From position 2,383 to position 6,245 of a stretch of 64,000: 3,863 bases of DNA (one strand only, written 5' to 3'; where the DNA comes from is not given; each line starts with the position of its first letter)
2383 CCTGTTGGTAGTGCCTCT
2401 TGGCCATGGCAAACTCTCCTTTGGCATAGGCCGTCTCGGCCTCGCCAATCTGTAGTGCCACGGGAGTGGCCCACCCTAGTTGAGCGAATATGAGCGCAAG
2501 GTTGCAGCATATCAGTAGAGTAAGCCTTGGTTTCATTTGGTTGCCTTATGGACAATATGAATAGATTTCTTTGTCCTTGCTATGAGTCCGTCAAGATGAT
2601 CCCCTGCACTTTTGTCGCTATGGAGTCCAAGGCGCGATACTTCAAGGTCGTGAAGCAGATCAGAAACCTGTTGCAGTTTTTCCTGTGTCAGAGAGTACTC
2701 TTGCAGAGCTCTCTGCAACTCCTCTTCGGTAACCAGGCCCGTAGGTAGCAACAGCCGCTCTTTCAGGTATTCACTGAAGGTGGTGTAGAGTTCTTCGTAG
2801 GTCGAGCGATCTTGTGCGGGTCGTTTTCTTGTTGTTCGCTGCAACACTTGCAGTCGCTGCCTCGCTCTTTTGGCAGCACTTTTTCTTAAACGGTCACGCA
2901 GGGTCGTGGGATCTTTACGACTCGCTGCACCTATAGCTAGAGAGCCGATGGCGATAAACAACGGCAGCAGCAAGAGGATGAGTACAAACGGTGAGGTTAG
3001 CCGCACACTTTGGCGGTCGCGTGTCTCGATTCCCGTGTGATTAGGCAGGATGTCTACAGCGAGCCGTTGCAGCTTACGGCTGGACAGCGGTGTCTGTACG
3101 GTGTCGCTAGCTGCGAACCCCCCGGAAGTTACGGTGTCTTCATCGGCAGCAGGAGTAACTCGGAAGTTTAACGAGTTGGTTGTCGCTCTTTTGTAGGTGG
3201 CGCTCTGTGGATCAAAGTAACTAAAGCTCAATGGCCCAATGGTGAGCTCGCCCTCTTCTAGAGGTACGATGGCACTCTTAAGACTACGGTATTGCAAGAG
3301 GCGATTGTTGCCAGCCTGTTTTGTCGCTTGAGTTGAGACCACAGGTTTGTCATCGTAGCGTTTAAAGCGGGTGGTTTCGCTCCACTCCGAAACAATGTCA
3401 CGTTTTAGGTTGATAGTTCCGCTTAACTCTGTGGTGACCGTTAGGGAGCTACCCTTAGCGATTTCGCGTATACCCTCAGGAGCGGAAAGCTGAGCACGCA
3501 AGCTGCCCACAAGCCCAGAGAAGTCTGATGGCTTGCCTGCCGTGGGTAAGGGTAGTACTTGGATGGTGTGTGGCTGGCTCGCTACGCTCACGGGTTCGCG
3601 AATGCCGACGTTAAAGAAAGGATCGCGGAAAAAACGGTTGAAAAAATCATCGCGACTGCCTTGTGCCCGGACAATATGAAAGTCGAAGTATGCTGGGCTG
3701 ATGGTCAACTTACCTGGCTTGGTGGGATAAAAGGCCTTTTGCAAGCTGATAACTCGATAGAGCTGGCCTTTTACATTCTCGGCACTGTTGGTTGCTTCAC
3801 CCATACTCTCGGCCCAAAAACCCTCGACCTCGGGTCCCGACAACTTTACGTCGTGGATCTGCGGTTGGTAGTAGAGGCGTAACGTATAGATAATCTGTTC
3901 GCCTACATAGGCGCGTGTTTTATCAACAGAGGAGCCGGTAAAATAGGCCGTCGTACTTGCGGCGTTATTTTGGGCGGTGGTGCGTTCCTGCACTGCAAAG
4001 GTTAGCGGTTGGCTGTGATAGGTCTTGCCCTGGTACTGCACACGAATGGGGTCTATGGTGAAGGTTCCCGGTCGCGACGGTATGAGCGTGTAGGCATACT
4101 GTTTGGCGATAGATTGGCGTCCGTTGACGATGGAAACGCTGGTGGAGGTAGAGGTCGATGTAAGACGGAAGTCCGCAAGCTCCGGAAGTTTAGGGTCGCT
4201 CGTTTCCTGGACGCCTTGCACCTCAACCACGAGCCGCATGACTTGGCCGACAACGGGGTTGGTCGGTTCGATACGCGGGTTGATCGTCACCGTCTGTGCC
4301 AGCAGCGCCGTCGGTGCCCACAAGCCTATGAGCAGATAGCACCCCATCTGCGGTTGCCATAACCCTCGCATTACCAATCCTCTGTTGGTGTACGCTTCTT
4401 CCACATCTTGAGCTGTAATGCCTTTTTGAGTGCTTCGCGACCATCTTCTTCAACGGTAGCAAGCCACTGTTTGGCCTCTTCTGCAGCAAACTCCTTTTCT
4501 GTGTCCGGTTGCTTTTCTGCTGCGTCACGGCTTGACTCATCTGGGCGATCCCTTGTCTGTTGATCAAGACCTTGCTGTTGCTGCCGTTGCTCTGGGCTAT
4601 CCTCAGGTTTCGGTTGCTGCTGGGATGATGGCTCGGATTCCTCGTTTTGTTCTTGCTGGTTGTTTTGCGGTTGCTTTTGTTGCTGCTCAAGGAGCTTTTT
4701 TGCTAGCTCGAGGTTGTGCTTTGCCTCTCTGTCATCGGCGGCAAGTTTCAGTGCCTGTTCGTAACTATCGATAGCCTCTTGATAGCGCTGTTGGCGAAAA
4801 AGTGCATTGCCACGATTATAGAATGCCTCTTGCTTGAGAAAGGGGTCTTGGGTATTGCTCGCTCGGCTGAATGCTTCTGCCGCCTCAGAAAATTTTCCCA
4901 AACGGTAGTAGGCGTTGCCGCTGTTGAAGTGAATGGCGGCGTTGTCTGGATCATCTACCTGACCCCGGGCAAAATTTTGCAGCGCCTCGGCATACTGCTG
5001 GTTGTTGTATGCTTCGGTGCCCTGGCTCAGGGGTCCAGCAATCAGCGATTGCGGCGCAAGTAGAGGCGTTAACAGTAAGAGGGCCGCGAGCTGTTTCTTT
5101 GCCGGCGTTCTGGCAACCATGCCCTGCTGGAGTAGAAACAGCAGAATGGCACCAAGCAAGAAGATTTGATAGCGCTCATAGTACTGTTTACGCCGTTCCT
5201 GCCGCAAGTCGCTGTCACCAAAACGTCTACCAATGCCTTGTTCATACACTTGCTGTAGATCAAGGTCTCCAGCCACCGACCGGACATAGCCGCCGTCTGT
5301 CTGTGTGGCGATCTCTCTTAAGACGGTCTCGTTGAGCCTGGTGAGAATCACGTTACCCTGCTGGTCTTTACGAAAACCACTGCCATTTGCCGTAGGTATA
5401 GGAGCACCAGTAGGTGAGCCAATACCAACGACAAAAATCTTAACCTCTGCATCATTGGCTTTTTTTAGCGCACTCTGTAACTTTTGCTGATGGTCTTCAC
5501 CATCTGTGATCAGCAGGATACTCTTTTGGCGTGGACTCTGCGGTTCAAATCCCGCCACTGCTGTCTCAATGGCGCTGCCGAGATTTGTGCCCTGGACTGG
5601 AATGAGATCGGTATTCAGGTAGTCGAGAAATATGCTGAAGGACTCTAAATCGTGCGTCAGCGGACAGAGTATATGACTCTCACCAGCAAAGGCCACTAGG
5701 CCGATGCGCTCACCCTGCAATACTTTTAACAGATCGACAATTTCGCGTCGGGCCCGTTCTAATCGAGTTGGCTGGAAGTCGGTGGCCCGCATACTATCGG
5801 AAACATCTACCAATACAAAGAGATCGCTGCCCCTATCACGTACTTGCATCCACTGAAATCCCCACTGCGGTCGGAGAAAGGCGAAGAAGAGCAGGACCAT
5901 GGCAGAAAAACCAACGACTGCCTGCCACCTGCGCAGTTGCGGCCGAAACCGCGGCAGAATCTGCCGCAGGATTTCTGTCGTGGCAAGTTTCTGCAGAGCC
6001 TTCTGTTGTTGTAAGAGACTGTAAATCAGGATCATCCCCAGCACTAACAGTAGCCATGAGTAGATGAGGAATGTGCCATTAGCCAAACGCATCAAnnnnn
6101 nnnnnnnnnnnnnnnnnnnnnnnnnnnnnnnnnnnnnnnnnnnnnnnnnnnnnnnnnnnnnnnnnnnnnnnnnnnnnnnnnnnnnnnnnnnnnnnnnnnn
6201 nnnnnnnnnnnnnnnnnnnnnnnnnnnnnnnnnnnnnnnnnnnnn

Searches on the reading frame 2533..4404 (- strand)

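Call 23: search_protein_families(library=pfam, proteins=[window:2533-4404:-])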
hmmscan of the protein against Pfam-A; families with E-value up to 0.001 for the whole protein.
window:2533-4404:- (623 aa): 1 family
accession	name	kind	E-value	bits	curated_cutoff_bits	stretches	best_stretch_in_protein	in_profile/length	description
PF13584.12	BatD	-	1.6e-35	122.1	24.1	3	46-138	4-92/92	BatD DUF11 like domain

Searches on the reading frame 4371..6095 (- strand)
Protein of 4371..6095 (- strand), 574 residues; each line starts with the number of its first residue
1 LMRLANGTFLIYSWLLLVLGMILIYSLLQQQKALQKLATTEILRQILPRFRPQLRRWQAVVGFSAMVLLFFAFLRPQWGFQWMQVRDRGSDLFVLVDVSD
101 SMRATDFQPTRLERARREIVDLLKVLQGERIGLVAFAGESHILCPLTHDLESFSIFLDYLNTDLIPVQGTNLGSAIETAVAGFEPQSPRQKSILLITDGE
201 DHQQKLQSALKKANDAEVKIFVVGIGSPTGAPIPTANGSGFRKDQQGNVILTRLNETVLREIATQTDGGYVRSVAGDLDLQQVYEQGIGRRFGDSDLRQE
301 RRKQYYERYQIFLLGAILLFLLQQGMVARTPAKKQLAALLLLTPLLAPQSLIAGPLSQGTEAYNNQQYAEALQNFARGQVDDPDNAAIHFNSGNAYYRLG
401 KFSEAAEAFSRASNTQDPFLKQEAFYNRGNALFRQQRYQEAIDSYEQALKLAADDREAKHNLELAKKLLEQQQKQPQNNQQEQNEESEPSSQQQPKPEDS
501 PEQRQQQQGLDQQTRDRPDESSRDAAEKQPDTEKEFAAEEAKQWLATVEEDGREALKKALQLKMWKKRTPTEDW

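Call 23: search_protein_families(library=pfam, proteins=[window:4371-6095:-])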
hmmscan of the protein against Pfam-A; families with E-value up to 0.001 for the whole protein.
window:4371-6095:- (574 aa): 16 families
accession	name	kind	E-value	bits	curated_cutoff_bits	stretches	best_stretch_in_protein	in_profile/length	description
PF13519.12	VWA_2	-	6.8e-20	72.1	27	1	93-200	2-107/107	von Willebrand factor type A domain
PF00092.34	VWA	-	4.2e-17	63.3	23.8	1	91-228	1-142/174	von Willebrand factor type A domain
PF07719.23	TPR_2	-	7.9e-16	57.3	27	2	423-453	2-32/34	Tetratricopeptide repeat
PF13432.12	TPR_16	-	2.6e-15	57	32.7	2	357-412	2-57/65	Tetratricopeptide repeat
PF00515.34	TPR_1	-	4.6e-15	55.1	27.8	2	423-452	2-31/34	Tetratricopeptide repeat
PF13414.12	TPR_11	-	7.3e-11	42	26.8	2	363-400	5-42/42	TPR repeat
PF13424.12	TPR_12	-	7.4e-10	39.3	30.1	1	424-463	5-44/77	Tetratricopeptide repeat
PF14559.12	TPR_19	-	3.9e-07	30.8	25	1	365-416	4-55/68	Tetratricopeptide repeat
PF13428.12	TPR_14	-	3.3e-06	27.7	23.5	0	424-461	3-40/44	Tetratricopeptide repeat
PF13181.12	TPR_8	-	3.5e-06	27.2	25.7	1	423-454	2-33/34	Tetratricopeptide repeat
PF13176.12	TPR_7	-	3.5e-06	27.1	27.9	0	429-457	6-34/36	Tetratricopeptide repeat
PF13768.12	VWA_3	-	7.9e-06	26.4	27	1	91-229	2-137/155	von Willebrand factor type A domain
PF12895.13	ANAPC3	-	3.1e-05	24.6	27.2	1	365-447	2-81/82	Anaphase-promoting complex, cyclosome, subunit 3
PF13371.12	TPR_9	-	5.1e-05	23.7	35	0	364-412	7-55/73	Tetratricopeptide repeat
PF01882.25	DUF58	-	5.2e-05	23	23.4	1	86-260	32-203/216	Protein of unknown function DUF58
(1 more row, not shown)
